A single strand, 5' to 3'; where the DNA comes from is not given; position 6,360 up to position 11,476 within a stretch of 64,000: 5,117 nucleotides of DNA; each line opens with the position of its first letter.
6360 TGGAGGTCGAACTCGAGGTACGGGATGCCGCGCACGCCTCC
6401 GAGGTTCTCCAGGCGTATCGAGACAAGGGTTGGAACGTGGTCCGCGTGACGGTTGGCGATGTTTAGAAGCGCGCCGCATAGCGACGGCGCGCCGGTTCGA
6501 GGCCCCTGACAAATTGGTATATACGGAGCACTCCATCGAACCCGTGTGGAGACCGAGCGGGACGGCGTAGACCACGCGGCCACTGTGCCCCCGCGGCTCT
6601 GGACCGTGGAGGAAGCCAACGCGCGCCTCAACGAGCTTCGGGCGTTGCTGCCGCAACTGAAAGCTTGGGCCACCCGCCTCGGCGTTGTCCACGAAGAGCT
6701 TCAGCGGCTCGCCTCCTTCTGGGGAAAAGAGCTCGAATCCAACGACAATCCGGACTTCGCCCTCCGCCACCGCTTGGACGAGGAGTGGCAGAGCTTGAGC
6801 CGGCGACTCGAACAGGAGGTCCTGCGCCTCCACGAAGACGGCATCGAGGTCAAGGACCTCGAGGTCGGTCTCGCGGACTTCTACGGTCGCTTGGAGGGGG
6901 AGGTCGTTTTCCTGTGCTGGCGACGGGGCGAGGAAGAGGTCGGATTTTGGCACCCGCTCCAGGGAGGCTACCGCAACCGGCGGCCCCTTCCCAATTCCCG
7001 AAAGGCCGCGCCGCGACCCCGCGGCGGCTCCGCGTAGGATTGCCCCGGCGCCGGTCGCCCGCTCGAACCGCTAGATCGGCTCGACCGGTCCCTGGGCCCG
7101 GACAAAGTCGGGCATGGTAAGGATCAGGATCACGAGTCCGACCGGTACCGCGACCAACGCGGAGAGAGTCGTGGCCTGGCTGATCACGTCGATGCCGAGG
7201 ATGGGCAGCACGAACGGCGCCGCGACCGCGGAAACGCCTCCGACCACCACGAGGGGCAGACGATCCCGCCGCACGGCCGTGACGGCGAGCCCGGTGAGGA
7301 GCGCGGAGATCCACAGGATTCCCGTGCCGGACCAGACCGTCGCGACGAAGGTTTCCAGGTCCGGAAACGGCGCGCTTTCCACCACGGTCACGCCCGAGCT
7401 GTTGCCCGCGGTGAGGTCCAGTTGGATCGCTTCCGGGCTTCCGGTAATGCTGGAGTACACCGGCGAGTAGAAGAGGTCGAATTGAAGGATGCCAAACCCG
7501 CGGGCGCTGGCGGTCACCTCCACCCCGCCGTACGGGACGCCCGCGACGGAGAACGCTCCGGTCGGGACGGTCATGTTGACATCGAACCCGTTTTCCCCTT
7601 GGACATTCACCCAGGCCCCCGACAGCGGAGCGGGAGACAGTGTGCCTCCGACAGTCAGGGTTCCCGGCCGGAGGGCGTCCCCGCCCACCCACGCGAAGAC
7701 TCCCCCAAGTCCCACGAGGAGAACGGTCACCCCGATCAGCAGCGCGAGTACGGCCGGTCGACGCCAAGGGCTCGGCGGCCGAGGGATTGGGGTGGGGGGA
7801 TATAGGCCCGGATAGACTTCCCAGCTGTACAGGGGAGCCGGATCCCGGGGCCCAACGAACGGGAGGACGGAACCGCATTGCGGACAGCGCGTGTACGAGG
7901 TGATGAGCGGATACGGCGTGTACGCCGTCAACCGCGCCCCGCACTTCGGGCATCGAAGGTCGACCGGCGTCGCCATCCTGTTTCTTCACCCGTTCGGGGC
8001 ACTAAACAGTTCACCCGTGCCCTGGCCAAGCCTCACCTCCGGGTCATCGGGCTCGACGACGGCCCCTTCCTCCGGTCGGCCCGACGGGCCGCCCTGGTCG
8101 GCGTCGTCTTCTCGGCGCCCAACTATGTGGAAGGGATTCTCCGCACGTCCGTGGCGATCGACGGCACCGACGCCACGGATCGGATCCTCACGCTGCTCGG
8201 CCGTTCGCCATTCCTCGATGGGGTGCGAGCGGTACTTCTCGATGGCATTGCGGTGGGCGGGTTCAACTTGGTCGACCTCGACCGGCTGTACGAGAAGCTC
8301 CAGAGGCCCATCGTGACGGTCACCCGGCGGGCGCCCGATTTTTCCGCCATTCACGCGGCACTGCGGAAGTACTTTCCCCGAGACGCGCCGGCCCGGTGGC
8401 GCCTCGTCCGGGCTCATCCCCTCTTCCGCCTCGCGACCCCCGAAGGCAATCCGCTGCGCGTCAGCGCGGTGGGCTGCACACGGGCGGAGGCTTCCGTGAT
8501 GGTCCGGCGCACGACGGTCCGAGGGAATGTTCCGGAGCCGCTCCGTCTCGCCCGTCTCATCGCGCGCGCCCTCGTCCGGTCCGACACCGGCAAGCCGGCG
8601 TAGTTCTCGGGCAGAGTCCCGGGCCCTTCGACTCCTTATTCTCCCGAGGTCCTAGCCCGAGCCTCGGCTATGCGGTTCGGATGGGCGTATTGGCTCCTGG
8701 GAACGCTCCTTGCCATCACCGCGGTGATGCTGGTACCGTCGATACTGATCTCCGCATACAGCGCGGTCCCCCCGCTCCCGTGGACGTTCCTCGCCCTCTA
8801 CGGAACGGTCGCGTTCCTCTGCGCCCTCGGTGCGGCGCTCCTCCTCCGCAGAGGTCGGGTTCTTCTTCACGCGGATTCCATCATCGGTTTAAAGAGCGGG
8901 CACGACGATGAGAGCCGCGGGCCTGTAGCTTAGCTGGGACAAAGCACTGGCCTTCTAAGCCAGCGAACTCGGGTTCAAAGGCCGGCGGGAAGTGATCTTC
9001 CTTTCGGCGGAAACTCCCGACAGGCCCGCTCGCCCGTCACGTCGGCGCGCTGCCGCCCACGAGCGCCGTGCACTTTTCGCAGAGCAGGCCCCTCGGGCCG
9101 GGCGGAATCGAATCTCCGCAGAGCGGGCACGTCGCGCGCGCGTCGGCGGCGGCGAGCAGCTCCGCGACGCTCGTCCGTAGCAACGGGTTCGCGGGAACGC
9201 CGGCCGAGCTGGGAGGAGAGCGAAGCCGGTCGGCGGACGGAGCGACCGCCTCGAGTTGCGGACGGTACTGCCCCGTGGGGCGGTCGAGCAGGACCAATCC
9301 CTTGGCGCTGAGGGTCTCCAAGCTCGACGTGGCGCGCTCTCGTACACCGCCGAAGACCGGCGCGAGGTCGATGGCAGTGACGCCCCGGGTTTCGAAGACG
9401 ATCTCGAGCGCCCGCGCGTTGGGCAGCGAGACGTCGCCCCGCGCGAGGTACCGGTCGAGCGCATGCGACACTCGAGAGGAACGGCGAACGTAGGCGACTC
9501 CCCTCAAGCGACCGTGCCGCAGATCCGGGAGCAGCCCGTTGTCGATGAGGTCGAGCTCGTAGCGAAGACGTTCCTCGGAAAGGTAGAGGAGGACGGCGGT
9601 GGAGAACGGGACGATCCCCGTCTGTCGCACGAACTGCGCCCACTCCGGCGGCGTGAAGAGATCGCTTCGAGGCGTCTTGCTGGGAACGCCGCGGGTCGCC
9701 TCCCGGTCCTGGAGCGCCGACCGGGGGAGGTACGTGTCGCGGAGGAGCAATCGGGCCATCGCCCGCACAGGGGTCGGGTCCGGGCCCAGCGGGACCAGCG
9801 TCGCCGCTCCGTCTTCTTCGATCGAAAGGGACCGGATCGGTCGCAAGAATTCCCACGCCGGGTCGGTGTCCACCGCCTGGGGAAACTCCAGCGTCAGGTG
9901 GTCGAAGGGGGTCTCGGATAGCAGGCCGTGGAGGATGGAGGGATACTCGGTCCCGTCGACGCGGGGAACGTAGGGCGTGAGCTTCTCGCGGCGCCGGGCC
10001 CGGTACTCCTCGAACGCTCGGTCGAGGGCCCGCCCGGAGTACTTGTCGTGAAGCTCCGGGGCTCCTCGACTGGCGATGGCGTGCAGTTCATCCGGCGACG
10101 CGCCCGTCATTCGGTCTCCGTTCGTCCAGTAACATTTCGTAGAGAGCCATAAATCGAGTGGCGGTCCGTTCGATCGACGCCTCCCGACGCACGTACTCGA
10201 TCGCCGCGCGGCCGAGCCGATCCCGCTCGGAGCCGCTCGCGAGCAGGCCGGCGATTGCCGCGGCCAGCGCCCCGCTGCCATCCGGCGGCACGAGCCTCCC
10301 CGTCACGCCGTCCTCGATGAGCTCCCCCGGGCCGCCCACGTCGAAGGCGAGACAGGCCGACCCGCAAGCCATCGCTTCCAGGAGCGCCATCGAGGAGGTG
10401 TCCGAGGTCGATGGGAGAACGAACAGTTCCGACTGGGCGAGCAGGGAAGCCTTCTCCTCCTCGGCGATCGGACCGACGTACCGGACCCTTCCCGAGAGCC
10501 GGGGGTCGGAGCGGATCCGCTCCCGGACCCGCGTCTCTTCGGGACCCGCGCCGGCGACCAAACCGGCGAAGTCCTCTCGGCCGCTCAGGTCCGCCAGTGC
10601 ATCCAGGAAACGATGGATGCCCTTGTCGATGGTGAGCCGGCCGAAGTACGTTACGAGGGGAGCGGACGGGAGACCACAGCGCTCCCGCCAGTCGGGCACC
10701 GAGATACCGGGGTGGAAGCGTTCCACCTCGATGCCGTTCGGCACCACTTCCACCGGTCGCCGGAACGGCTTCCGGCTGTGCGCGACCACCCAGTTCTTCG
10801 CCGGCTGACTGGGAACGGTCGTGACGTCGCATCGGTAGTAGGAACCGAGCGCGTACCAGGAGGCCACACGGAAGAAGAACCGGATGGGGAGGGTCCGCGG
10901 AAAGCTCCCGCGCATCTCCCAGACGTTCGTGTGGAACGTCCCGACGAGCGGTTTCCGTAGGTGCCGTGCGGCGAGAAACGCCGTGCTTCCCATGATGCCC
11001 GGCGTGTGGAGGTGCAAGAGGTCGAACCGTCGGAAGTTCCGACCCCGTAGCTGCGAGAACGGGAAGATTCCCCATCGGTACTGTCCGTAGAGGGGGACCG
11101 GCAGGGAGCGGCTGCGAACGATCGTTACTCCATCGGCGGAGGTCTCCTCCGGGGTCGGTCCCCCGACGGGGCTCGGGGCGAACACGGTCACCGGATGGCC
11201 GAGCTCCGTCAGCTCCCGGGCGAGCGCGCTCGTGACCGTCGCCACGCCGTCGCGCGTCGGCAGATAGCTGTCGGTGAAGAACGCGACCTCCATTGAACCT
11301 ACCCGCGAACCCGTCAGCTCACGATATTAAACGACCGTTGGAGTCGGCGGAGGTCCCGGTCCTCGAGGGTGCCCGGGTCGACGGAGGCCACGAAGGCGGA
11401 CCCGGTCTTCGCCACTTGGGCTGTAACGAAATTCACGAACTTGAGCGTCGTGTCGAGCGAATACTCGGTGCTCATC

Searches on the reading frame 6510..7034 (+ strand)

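Call 84: search_protein_families(library=pfam, proteins=[window:6510-7034:+], max_evalue=0.00001)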
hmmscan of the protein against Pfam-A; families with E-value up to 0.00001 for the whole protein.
window:6510-7034:+ (175 aa): 1 family
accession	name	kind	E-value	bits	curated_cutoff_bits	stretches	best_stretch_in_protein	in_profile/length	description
PF09969.14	DUF2203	-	4.8e-29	102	24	1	29-160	1-122/122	Uncharacterized conserved protein (DUF2203)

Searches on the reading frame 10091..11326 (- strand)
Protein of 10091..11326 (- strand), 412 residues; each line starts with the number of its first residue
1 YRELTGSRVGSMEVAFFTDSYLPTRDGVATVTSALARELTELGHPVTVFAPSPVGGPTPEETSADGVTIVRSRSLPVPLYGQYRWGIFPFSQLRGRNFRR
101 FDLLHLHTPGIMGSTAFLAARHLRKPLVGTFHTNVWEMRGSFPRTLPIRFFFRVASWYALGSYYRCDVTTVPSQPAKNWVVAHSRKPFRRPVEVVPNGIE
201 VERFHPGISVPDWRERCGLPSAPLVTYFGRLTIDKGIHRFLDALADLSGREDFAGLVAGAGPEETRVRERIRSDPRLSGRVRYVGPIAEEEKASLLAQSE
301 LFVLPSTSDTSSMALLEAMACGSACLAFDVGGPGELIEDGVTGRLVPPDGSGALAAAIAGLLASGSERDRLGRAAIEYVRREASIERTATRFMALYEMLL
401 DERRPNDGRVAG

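Call 85: search_protein_families(library=pfam, proteins=[window:10091-11326:-], max_evalue=0.00001)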
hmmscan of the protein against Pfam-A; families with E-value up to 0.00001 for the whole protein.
window:10091-11326:- (412 aa): 6 families
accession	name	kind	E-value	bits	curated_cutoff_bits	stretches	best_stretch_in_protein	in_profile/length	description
PF00534.26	Glycos_transf_1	-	2.8e-30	105.5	26.4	1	222-376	15-170/172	Glycosyl transferases group 1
PF13692.12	Glyco_trans_1_4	-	1.8e-29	103.2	27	1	223-363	2-141/142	Glycosyl transferases group 1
PF13439.12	Glyco_transf_4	-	5.8e-29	101.7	28.5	1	26-203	2-170/170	Glycosyltransferase Family 4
PF13579.12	Glyco_trans_4_4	-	1.4e-15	58.4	29.7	1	27-198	2-158/158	Glycosyl transferase 4-like domain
PF13524.12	Glyco_trans_1_2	-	2.9e-08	34.2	25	1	239-393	4-143/144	Glycosyl transferase-like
PF20706.3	GT4-conflict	-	1e-07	31.8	26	0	188-344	161-327/385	Family 4 Glycosyltransferase in conflict systems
